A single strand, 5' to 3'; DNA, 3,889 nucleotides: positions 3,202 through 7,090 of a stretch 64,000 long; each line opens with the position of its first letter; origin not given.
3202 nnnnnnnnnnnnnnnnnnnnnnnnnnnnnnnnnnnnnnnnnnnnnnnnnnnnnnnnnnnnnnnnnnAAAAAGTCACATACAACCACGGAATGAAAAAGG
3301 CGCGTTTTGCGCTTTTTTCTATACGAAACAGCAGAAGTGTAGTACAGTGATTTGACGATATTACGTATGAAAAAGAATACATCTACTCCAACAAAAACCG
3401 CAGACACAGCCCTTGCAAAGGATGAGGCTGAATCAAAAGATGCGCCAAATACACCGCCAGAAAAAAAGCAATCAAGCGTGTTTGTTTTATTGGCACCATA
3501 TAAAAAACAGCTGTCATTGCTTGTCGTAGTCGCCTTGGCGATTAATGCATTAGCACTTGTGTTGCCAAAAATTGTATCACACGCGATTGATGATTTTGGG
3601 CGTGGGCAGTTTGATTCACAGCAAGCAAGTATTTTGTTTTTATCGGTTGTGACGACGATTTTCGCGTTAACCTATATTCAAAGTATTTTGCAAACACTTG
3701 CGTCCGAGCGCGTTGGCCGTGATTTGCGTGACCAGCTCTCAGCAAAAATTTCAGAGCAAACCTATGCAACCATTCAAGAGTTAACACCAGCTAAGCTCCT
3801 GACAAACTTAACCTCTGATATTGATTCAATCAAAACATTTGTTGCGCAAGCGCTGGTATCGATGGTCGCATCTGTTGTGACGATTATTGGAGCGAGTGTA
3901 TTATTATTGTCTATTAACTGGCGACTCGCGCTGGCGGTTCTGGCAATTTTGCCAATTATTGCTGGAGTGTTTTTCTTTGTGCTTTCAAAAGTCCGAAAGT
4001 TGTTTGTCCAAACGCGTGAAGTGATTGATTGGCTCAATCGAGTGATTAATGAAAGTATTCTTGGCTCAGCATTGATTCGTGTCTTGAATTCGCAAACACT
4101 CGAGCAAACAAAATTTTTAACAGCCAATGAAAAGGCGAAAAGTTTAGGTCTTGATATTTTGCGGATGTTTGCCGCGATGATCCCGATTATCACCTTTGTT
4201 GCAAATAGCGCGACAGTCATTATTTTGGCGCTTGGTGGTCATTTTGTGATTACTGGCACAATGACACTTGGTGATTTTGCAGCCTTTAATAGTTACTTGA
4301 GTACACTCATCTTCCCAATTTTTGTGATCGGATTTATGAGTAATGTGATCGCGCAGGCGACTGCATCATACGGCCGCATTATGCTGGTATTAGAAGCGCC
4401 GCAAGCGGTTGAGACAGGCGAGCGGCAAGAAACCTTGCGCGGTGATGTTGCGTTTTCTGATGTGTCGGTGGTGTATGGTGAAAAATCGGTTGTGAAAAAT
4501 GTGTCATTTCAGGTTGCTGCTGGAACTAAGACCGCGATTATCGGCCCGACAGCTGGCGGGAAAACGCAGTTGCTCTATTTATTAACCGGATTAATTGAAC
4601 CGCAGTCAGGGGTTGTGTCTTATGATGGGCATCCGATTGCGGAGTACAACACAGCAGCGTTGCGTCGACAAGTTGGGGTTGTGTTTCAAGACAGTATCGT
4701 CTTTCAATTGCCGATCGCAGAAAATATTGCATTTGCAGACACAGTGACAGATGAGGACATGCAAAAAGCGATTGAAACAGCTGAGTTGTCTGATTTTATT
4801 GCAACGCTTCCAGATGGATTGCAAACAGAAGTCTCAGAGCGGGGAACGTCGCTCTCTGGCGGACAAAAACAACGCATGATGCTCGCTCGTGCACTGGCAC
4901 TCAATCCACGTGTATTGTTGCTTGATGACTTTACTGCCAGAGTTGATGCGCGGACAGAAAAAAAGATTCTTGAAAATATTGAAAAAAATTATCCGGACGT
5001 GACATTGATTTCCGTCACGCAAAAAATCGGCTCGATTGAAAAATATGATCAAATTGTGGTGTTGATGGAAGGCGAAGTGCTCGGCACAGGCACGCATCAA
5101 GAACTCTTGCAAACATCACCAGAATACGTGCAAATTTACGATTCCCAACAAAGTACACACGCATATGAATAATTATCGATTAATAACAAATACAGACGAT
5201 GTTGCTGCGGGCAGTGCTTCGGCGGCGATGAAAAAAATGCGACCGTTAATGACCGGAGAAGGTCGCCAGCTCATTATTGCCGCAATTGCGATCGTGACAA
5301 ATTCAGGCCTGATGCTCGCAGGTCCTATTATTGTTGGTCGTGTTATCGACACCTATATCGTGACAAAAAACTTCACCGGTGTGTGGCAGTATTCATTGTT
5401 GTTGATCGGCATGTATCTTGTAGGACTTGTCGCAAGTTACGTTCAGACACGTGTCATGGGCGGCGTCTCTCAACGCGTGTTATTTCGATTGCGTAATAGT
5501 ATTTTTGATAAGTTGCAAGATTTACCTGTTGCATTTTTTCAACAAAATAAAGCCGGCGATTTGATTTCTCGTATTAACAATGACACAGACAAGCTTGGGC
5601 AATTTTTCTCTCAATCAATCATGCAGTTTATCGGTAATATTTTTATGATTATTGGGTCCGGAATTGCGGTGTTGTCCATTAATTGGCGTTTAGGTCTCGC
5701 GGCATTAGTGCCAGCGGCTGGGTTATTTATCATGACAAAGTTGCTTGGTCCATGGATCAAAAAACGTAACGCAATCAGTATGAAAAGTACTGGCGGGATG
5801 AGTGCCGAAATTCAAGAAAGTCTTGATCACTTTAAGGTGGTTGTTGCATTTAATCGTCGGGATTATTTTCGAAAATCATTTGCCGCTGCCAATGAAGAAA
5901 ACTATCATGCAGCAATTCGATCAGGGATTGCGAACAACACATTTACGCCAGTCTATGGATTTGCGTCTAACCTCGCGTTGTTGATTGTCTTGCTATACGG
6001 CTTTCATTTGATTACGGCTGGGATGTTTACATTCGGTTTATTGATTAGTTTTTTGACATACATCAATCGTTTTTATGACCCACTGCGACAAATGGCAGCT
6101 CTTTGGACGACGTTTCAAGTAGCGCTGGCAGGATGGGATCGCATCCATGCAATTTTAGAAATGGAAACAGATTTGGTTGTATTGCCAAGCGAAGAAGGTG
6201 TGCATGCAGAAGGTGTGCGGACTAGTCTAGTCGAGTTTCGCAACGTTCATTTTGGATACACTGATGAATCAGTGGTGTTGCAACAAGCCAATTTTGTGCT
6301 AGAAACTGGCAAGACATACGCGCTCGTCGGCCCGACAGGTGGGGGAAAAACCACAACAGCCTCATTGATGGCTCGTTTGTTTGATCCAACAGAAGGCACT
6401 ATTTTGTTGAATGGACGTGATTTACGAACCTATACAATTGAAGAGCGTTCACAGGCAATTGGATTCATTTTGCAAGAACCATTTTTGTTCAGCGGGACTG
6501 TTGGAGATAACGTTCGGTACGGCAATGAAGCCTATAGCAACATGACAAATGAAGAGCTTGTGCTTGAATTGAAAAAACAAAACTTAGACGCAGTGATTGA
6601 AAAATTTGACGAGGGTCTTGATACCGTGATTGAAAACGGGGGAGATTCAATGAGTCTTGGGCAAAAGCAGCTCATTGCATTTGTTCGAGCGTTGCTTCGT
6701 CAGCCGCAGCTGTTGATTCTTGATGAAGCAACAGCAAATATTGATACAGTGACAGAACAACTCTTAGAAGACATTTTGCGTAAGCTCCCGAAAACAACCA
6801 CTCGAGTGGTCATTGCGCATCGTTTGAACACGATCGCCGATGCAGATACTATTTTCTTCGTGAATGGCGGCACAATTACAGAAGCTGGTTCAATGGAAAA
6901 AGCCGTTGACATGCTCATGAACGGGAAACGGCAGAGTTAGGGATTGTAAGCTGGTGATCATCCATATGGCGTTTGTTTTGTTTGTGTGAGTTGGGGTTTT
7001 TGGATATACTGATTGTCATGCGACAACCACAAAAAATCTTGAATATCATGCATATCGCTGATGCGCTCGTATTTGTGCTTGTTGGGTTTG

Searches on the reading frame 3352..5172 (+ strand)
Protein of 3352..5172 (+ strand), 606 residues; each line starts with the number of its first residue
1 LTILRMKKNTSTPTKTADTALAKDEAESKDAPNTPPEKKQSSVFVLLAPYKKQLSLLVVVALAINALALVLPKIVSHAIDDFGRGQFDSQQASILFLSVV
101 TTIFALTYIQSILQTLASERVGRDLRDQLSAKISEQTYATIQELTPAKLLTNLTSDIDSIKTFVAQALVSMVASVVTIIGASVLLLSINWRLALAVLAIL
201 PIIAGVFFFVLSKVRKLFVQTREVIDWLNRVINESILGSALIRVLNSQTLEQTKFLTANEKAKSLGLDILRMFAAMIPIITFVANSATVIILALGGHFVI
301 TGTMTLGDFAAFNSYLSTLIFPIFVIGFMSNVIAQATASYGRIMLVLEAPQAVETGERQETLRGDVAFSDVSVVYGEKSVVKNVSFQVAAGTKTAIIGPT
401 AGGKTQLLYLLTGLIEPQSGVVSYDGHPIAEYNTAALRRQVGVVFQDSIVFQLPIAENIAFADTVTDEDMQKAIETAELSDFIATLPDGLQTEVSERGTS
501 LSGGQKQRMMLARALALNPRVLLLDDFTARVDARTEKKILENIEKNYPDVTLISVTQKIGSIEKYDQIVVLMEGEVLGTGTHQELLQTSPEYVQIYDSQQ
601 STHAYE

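Call 3: search_protein_families(library=pfam, proteins=[window:3352-5172:+], max_evalue=0.01)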
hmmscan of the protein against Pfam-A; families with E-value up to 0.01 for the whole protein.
window:3352-5172:+ (606 aa): 4 families
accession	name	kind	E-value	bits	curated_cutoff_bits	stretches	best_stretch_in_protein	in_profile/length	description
PF00664.28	ABC_membrane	-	3.7e-42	145.3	28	1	56-322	3-273/274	ABC transporter transmembrane region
PF00005.33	ABC_tran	-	4.7e-30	105.4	25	1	381-529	1-137/137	ABC transporter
PF02463.25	SMC_N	-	0.00033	20.6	40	1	253-571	135-211/220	RecF/RecN/SMC N terminal domain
PF13748.11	ABC_membrane_3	-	0.00072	19.5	27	1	49-233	7-181/237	ABC transporter transmembrane region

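Call 28: search_solved_structures(query=window:3367-5169:+, max_evalue=1e-30)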
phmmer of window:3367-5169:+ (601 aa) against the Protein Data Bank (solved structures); distinct sequences matched with E-value up to 1e-30: 259 (the best 60 are shown).
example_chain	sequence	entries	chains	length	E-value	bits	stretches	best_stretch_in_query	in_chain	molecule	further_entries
9ody_A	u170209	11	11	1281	3.1e-106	359.1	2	92-593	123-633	ATP-binding cassette, sub-family B (MDR/TAP), member 4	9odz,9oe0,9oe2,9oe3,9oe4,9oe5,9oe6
9oe1_A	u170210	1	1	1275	6.9e-105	354.7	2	92-593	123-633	ATP-binding cassette, sub-family B (MDR/TAP), member 4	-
7zk8_A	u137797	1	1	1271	7e-104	351.4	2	83-588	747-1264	ATP-dependent translocase ABCB1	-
7zk9_A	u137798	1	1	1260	1.5e-103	350.3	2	83-582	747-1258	ATP-dependent translocase ABCB1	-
7zka_A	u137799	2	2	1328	1.9e-103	349.9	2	83-590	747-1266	ATP-dependent translocase ABCB1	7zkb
7zk4_A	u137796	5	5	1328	2.3e-103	349.7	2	83-590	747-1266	ATP-dependent translocase ABCB1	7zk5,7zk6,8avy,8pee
7niu_A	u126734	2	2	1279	2.6e-103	349.5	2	98-596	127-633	Isoform 2 of Phosphatidylcholine translocator ABCB4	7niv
6qex_A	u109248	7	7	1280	3.4e-103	349.1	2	61-594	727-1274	Multidrug resistance protein 1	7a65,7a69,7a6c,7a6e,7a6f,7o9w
8gmg_A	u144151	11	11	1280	4.5e-103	348.7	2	61-594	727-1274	ATP-dependent translocase ABCB1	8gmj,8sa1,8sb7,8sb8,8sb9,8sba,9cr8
6fn1_A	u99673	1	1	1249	7e-103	348.1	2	62-589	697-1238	Human-mouse chimeric ABCB1 (ABCBHM)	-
6fn4_A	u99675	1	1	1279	7.7e-103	348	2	62-589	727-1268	Apo form of Human-mouse chimeric ABCB1 (ABCB1HM) in complex with Antigen binding fragment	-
6ujt_A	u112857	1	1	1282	8.5e-103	347.8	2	83-590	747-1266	ATP-dependent translocase ABCB1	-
6ujw_A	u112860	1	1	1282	9.3e-103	347.7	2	83-590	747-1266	ATP-dependent translocase ABCB1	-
8y6h_A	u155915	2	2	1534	9.4e-103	347.7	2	61-594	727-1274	ATP-dependent translocase ABCB1,mNeonGreen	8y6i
6qee_A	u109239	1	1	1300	9.6e-103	347.6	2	63-590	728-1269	ABCB1HM-EQ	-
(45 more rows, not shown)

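Call 57: search_protein_families(library=ncbifam, proteins=[window:3367-5169:+], max_evalue=0.00001)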
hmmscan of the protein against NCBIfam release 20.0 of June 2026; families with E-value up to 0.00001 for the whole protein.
window:3367-5169:+ (601 aa): 178 families (the best 25 are shown)
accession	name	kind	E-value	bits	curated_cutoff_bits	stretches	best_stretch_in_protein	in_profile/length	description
TIGR02203.1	MsbA_lipidA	equivalog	1.6e-94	317.5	602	1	41-594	8-569/572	lipid A export permease/ATP-binding protein MsbA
TIGR02204.1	MsbA_rel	hypoth_equivalog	2.9e-85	287.1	780.4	1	38-590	9-571/576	ABC transporter, permease/ATP-binding protein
TIGR00958.1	3a01208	subfamily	5.5e-82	276.1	874.6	1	33-589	144-709/711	antigen peptide transporter 2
NF052233.1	CphA_assoc_ABC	equivalog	1.5e-81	274.9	880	1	12-597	145-746/766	cyanophycin metabolism-associated ABC transporter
NF008055.0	PRK10789.1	equivalog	1e-78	265.3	845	1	53-597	22-574/590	SmdA family multidrug ABC transporter permease/ATP-binding protein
TIGR03375.1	type_I_sec_LssB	subfamily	1.6e-73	248.1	693.1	1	32-583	134-691/696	type I secretion system permease/ATPase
NF008381.0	PRK11176.1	equivalog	2.3e-72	244.2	867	1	38-594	16-579/582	lipid A ABC transporter ATP-binding protein/permease MsbA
TIGR01846.1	type_I_sec_HlyB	subfamily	1.9e-71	241.3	725.55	1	43-595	135-693/694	type I secretion system permease/ATPase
TIGR03797.1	NHLM_micro_ABC2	equivalog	3.6e-71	240.6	709.4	1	42-591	131-682/686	NHLP bacteriocin export ABC transporter permease/ATPase subunit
TIGR03796.1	NHLM_micro_ABC1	equivalog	2.8e-70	237.4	853.3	1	41-589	148-707/710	NHLP family bacteriocin export ABC transporter peptidase/permease/ATPase subunit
NF010178.0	PRK13657.1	equivalog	4.1e-69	233.6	733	1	38-593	10-569/588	glucan ABC transporter ATP-binding protein/ permease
NF008056.1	PRK10790.1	equivalog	4.6e-69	233.5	746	1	43-598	19-579/584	SmdB family multidrug efflux ABC transporter permease/ATP-binding protein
NF045513.1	HepA_fam_ABC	equivalog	1.2e-68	232.1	725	1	88-594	98-609/610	heterocyst formation ABC transporter subunit HepA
TIGR02857.1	CydD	equivalog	1e-65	222.7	435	1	48-566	4-529/529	thiol reductant ABC exporter subunit CydD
TIGR01193.1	bacteriocin_ABC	subfamily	3.3e-62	211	523.85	1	37-591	143-706/708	peptide cleavage/export ABC transporter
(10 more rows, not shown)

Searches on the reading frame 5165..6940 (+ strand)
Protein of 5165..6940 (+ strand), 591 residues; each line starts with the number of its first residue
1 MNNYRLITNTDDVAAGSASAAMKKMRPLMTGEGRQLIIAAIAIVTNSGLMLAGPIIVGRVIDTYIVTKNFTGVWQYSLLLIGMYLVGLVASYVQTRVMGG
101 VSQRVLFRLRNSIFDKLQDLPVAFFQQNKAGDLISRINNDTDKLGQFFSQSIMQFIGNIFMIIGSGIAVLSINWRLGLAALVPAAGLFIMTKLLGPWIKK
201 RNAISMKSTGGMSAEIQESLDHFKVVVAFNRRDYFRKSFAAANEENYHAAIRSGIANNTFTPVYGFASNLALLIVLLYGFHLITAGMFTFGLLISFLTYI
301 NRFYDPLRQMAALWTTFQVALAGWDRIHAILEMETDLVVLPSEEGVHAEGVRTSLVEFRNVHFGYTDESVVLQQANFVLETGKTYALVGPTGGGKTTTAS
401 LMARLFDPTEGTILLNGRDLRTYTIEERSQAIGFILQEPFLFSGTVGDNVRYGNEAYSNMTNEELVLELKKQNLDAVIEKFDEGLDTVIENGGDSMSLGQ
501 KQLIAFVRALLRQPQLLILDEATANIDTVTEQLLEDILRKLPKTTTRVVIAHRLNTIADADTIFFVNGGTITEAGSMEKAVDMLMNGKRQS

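Call 3: search_protein_families(library=pfam, proteins=[window:5165-6940:+], max_evalue=0.01)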
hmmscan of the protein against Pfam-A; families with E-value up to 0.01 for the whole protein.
window:5165-6940:+ (591 aa): 9 families
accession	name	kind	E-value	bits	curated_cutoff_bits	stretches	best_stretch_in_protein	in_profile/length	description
PF00664.28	ABC_membrane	-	2.2e-54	185.4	28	1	36-306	1-273/274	ABC transporter transmembrane region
PF00005.33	ABC_tran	-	1.1e-29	104.2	25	1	372-524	1-137/137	ABC transporter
PF02463.25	SMC_N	-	2.2e-05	24.4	40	1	412-566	110-211/220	RecF/RecN/SMC N terminal domain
PF13401.12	AAA_22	-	0.00014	22.6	27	1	383-542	6-108/130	AAA domain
PF00270.35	DEAD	-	0.00024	21.3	26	0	467-546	78-152/167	DEAD/DEAH box helicase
PF13191.12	AAA_16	-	0.002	19.1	32.6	1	386-544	28-162/167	AAA ATPase domain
PF07728.20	AAA_5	-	0.0021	18.5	22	0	387-425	4-42/139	AAA domain (dynein-related subfamily)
PF02487.23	CLN3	-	0.0057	16.2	31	1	67-169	221-324/395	CLN3 protein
PF13304.12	AAA_21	-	0.0084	16.6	27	0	495-543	237-288/304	AAA domain, putative AbiEii toxin, Type IV TA system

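Call 29: search_solved_structures(query=window:5165-6937:+, max_evalue=1e-30)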
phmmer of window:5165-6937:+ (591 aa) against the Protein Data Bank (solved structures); distinct sequences matched with E-value up to 1e-30: 258 (the best 60 are shown).
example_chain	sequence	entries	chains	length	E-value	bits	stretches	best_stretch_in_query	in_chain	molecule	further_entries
8sa0_A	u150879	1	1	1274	1.1e-118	400.5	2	75-579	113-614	ATP-dependent translocase ABCB1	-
8gmg_A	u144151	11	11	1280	1.2e-118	400.5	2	75-579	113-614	ATP-dependent translocase ABCB1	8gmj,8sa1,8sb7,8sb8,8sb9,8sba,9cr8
6qex_A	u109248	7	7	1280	1.5e-118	400.2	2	75-579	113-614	Multidrug resistance protein 1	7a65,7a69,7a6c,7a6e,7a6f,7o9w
7zka_A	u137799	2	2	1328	2.3e-118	399.5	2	79-579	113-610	ATP-dependent translocase ABCB1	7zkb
7zk4_A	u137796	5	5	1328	2.5e-118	399.4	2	79-579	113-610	ATP-dependent translocase ABCB1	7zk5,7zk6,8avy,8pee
8y6h_A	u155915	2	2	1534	2.5e-118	399.4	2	75-579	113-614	ATP-dependent translocase ABCB1,mNeonGreen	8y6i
7zk8_A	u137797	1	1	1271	4.1e-118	398.7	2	79-579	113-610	ATP-dependent translocase ABCB1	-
7zk9_A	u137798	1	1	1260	4.8e-118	398.5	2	79-579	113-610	ATP-dependent translocase ABCB1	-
6c0v_A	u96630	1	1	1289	8.2e-118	397.7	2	75-579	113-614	Multidrug resistance protein 1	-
6ujr_A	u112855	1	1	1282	1.7e-116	393.4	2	80-579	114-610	ATP-dependent translocase ABCB1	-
6ujp_A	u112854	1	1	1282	2.9e-116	392.6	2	80-579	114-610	ATP-dependent translocase ABCB1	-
6ujs_A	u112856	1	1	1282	3.1e-116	392.5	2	80-579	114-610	ATP-dependent translocase ABCB1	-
6q81_A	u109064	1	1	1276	3.4e-116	392.4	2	80-579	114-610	P-glycoprotein (ABCB1)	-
6ujt_A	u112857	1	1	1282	3.4e-116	392.4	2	80-579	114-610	ATP-dependent translocase ABCB1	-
5kpi_A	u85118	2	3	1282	3.4e-116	392.4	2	80-579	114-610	Multidrug resistance protein 1A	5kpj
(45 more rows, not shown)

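Call 57: search_protein_families(library=ncbifam, proteins=[window:5165-6937:+], max_evalue=0.00001)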
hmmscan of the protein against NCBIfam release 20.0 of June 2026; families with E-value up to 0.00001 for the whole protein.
window:5165-6937:+ (591 aa): 175 families (the best 25 are shown)
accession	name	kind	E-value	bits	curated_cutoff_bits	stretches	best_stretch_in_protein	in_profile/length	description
TIGR02203.1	MsbA_lipidA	equivalog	1.2e-99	334.4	602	1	34-579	14-554/572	lipid A export permease/ATP-binding protein MsbA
TIGR00958.1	3a01208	subfamily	1.4e-96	324.4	874.6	1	20-579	147-699/711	antigen peptide transporter 2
NF052233.1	CphA_assoc_ABC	equivalog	1.5e-92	311.3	880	1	69-580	225-729/766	cyanophycin metabolism-associated ABC transporter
NF045513.1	HepA_fam_ABC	equivalog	1.1e-90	304.8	725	1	61-578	79-593/610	heterocyst formation ABC transporter subunit HepA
TIGR02204.1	MsbA_rel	hypoth_equivalog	1.1e-87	295.1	780.4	1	23-580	7-561/576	ABC transporter, permease/ATP-binding protein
NF008381.0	PRK11176.1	equivalog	1.5e-83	281.1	867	1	19-579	10-564/582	lipid A ABC transporter ATP-binding protein/permease MsbA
NF008056.1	PRK10790.1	equivalog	9.4e-76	255.6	746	1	34-579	23-560/584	SmdB family multidrug efflux ABC transporter permease/ATP-binding protein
NF010178.0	PRK13657.1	equivalog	3.2e-75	253.7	733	1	33-581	18-557/588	glucan ABC transporter ATP-binding protein/ permease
TIGR03796.1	NHLM_micro_ABC1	equivalog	4.5e-75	253.2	853.3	1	16-580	136-698/710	NHLP family bacteriocin export ABC transporter peptidase/permease/ATPase subunit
TIGR01846.1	type_I_sec_HlyB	subfamily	5.3e-74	249.7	725.55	1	47-581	152-679/694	type I secretion system permease/ATPase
TIGR03375.1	type_I_sec_LssB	subfamily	1.2e-72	245.3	693.1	1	39-586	155-694/696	type I secretion system permease/ATPase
TIGR02857.1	CydD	equivalog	2.9e-72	244.3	435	1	35-564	4-527/529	thiol reductant ABC exporter subunit CydD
TIGR01193.1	bacteriocin_ABC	subfamily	9.6e-72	242.5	523.85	1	19-581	141-696/708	peptide cleavage/export ABC transporter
TIGR03797.1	NHLM_micro_ABC2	equivalog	2.5e-68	231.2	709.4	1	23-579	125-670/686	NHLP bacteriocin export ABC transporter permease/ATPase subunit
NF008055.0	PRK10789.1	equivalog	3.7e-66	223.8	845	1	33-580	15-557/590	SmdA family multidrug ABC transporter permease/ATP-binding protein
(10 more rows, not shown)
